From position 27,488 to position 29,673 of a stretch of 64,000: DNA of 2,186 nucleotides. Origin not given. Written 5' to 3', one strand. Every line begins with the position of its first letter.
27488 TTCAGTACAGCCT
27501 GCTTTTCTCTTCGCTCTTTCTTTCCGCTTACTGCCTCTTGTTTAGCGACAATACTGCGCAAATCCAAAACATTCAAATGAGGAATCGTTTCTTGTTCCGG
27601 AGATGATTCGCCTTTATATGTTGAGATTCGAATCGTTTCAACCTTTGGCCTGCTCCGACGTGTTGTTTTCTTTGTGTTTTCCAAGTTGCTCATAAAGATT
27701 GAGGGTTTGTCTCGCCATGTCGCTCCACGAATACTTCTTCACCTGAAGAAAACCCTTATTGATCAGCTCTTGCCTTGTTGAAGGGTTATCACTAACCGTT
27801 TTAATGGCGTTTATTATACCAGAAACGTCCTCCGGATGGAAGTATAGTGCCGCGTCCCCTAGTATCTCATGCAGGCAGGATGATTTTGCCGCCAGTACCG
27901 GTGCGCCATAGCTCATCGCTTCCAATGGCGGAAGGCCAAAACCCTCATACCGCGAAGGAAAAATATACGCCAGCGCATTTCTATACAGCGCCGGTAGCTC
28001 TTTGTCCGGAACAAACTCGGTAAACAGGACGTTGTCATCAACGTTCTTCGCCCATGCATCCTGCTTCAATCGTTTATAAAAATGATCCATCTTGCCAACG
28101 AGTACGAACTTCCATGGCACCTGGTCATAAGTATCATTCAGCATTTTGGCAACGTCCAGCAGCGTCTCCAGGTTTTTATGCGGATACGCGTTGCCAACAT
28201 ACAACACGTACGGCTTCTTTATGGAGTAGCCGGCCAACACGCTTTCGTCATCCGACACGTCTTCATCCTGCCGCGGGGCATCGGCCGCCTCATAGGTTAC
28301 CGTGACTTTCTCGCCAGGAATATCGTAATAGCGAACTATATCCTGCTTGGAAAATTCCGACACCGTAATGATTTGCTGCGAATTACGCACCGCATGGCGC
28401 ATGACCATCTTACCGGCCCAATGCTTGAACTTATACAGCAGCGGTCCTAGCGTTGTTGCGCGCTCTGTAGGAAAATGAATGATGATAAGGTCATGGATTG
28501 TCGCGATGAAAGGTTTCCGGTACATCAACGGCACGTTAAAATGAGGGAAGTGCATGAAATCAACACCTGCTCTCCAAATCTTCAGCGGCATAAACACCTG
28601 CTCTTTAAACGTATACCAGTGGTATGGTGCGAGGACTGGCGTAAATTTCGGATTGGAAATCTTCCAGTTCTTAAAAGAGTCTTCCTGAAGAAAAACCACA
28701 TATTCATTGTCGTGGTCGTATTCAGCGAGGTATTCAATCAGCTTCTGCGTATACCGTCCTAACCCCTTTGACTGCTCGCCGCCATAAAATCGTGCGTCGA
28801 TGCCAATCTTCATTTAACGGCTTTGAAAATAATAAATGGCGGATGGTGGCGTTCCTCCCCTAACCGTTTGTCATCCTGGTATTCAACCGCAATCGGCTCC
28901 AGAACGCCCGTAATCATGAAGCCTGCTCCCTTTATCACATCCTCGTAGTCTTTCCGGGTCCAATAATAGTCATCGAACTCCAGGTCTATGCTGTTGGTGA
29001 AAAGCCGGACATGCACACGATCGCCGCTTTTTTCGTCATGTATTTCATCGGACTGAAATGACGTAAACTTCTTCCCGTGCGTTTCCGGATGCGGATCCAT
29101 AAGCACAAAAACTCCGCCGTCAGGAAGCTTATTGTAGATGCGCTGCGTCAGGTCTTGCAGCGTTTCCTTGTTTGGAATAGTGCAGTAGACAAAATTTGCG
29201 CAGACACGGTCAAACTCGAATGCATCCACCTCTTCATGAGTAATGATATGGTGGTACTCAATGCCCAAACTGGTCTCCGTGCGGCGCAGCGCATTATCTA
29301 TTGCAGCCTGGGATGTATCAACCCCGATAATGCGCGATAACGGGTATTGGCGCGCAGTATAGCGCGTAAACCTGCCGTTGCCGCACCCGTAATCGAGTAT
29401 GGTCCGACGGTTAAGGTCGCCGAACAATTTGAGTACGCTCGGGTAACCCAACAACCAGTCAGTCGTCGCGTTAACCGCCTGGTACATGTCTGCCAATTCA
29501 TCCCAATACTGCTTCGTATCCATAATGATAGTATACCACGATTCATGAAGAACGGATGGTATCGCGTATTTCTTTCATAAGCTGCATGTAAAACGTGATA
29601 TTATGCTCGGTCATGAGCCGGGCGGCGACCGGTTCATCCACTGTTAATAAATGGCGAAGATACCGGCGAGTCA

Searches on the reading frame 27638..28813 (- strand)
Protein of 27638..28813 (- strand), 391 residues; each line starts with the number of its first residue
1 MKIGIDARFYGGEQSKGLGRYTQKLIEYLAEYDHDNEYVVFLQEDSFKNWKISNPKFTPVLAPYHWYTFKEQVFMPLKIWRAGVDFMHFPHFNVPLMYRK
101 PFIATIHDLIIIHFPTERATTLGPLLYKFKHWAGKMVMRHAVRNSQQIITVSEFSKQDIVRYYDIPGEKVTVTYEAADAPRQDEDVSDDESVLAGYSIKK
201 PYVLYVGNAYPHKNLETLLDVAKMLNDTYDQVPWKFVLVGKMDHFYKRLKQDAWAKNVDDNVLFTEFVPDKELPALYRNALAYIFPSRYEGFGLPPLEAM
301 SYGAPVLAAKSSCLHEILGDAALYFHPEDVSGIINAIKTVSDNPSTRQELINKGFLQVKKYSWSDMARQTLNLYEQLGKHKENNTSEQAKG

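Call 25: search_protein_families(library=pfam, proteins=[window:27638-28813:-], max_evalue=0.00001)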
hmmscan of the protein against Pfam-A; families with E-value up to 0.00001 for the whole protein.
window:27638-28813:- (391 aa): 5 families
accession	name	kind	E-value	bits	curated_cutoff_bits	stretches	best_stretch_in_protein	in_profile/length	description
PF00534.26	Glycos_transf_1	-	5.6e-34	117.6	26.4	1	199-354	14-169/172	Glycosyl transferases group 1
PF13692.12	Glyco_trans_1_4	-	2.8e-26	92.9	27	1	201-342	2-141/142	Glycosyl transferases group 1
PF20706.3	GT4-conflict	-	2.6e-13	50.2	26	1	199-336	196-335/385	Family 4 Glycosyltransferase in conflict systems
PF13439.12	Glyco_transf_4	-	3.7e-13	50.3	28.5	1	17-178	3-167/170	Glycosyltransferase Family 4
PF13524.12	Glyco_trans_1_2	-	2.3e-08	34.5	25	1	234-371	15-143/144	Glycosyl transferase-like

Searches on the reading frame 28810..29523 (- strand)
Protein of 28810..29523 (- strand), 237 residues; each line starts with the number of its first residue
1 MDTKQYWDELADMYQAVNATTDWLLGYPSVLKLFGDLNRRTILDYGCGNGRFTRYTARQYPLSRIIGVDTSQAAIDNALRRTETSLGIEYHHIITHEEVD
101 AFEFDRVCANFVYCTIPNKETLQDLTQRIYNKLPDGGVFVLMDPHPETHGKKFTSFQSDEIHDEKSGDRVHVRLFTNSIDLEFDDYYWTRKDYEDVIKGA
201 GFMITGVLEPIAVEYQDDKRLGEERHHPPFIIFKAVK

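Call 25: search_protein_families(library=pfam, proteins=[window:28810-29523:-], max_evalue=0.00001)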
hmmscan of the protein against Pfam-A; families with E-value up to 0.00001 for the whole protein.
window:28810-29523:- (237 aa): 5 families
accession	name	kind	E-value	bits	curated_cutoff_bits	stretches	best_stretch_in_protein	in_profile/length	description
PF13489.12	Methyltransf_23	-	3.1e-13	50.2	27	1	31-202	14-159/164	Methyltransferase domain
PF13649.12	Methyltransf_25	-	9.8e-12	45.8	27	1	42-137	1-97/97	Methyltransferase domain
PF08242.18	Methyltransf_12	-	6.3e-11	43.3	30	1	43-139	1-98/98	Methyltransferase domain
PF08241.18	Methyltransf_11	-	3.7e-10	40.7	21.2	1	43-141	1-95/95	Methyltransferase domain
PF13847.12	Methyltransf_31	-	1.5e-09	38.2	27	1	41-145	6-113/145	Methyltransferase domain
